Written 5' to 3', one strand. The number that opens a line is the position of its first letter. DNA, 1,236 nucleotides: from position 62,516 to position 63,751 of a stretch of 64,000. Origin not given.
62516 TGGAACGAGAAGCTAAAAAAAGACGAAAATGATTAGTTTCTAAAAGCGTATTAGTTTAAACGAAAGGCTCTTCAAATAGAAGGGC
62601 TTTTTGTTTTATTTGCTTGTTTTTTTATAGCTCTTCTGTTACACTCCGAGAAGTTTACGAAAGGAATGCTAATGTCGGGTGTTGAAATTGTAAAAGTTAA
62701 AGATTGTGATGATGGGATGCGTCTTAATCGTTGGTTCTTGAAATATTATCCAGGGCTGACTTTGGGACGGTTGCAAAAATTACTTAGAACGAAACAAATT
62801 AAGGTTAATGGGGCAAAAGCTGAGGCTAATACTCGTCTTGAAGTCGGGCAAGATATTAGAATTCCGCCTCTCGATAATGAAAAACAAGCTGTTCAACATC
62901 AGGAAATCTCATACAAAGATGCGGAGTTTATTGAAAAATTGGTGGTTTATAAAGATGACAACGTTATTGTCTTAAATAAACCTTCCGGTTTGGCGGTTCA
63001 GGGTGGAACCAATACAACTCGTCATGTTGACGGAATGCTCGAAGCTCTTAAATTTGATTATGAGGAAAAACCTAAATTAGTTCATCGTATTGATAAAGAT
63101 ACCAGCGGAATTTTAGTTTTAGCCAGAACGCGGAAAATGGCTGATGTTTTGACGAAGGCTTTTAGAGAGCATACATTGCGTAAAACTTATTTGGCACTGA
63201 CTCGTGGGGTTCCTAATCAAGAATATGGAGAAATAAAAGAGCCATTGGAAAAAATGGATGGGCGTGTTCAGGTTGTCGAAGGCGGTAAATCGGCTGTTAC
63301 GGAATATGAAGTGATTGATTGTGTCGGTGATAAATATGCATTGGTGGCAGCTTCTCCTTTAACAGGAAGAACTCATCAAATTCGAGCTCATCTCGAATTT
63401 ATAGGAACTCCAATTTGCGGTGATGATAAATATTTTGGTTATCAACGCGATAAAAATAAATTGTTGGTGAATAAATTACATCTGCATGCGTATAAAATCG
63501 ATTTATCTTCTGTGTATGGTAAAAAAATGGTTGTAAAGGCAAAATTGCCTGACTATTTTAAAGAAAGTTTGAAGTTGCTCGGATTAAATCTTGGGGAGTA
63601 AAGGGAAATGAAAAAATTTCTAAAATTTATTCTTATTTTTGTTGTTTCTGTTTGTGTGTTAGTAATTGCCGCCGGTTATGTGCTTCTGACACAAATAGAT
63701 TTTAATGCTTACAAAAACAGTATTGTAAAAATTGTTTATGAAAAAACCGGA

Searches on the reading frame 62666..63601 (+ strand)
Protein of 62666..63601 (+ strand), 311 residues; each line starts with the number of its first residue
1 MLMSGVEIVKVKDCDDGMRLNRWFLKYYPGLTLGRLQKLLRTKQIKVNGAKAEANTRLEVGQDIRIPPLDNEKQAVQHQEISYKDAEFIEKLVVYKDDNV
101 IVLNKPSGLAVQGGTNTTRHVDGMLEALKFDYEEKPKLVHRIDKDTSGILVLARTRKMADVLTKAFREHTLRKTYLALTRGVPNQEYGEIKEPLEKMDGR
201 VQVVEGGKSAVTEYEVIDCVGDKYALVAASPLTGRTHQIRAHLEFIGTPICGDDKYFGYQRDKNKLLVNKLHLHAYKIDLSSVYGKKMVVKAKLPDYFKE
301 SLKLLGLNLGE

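Call 45: find_encoding_contigs(protein=window:62666-63601:+, flank=10000, max_places=4)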
Protein window:62666-63601:+ (311 aa): no gene with exactly this product is on record in the collection.
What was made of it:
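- Tried and rejected: The look-up of the last window protein found no exact match (call 45).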

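Call 55: search_protein_families(library=pfam, proteins=[window:62666-63601:+], max_evalue=0.01)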
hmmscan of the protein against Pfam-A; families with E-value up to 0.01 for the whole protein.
window:62666-63601:+ (311 aa): 1 family
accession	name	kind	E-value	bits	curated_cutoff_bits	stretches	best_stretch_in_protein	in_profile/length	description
PF00849.27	PseudoU_synth_2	-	1.6e-36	126.3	26.8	1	99-244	1-151/152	RNA pseudouridylate synthase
